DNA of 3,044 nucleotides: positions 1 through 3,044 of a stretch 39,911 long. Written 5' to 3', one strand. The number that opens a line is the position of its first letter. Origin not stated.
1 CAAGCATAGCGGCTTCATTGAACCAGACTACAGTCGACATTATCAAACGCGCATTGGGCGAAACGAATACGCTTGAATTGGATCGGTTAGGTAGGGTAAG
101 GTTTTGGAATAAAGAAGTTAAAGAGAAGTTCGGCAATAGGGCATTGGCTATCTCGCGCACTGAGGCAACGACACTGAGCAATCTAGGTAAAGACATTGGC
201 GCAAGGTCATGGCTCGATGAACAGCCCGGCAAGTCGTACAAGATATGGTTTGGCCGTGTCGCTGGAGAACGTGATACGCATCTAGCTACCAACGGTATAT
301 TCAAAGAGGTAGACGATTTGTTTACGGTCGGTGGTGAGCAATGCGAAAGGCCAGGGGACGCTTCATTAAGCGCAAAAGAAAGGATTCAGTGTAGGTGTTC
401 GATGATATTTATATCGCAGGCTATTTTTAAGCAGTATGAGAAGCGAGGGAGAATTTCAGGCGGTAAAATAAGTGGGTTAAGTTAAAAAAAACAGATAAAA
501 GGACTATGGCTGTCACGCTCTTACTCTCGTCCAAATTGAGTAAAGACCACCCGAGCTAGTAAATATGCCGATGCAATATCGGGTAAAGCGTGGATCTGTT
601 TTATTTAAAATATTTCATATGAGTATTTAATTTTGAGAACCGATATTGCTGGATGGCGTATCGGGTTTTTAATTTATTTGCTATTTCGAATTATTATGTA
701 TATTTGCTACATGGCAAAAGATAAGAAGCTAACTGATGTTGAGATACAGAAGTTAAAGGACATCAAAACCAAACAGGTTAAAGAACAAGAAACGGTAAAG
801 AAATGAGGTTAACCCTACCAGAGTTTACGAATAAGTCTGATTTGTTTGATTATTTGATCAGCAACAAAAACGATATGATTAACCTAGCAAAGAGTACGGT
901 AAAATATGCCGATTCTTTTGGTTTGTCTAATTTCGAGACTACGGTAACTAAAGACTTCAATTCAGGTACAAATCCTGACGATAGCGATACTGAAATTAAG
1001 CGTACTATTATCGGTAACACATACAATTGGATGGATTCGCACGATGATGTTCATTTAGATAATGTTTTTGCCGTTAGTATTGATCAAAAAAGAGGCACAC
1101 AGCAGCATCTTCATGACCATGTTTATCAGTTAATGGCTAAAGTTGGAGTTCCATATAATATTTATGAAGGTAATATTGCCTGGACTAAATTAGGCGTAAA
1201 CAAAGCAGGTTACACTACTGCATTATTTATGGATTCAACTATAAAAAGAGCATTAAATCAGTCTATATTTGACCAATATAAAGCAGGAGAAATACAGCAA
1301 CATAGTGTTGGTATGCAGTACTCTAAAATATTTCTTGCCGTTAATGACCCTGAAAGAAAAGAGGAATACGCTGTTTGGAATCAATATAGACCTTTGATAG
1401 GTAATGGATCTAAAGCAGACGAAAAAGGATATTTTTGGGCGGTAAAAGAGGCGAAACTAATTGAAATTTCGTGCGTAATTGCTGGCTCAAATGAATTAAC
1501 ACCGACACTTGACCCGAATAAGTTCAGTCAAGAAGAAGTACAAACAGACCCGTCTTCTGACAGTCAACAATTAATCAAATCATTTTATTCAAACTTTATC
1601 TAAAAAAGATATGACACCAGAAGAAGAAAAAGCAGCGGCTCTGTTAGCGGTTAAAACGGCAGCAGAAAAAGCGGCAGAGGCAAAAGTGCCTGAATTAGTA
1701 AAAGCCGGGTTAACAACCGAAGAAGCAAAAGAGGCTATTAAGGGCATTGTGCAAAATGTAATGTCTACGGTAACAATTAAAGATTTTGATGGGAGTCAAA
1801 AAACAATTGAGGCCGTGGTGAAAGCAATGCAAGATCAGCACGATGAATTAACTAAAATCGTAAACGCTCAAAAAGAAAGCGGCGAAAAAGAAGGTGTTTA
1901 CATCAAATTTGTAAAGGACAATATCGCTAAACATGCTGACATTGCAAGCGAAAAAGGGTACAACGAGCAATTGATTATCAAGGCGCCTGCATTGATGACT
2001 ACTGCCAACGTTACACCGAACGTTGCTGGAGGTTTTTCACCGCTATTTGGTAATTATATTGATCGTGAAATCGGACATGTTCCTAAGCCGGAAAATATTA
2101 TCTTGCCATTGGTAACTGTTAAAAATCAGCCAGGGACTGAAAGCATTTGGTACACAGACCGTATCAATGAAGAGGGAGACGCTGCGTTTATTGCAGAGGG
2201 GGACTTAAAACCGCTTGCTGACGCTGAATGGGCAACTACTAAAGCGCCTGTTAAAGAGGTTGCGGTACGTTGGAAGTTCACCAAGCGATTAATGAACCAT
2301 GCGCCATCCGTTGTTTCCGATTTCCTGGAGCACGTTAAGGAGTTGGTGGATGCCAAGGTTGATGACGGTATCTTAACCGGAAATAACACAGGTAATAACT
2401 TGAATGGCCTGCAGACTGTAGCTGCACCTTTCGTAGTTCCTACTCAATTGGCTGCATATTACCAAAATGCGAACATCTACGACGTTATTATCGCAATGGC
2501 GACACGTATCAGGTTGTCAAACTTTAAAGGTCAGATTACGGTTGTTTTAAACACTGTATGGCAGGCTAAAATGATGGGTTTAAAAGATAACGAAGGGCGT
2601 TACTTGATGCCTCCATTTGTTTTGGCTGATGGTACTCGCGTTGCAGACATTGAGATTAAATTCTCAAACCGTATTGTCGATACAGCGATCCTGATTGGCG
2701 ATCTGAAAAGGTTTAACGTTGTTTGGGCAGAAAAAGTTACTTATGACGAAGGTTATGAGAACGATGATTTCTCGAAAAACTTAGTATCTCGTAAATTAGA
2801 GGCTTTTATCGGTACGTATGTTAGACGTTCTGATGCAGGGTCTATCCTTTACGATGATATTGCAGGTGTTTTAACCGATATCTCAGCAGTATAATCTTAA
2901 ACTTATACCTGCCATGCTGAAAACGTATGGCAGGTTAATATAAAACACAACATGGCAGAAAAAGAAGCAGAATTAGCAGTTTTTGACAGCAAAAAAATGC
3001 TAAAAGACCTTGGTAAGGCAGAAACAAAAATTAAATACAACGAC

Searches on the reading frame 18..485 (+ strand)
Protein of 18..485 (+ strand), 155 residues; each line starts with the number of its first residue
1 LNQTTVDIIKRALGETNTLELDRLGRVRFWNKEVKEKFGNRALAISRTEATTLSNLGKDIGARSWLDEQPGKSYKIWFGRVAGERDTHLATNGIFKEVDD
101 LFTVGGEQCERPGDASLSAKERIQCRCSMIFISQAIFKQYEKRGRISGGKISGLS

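Call 49: search_protein_families(library=pfam, proteins=[window:18-485:+], max_evalue=0.01)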
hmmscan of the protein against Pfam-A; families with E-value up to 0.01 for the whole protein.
window:18-485:+ (155 aa): 1 family
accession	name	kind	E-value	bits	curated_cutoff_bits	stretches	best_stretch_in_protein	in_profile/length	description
PF04233.19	Phage_Mu_F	-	0.0003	21.9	29.6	1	32-130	22-112/112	Phage Mu protein F like protein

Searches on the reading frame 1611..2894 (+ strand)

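Call 49: search_protein_families(library=pfam, proteins=[window:1611-2894:+], max_evalue=0.01)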
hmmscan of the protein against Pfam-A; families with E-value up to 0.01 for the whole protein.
window:1611-2894:+ (427 aa): 1 family
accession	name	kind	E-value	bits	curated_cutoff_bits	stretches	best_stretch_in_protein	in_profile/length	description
PF05065.19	Phage_capsid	-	7.9e-18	65.3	24.2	1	150-409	9-274/280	Phage capsid family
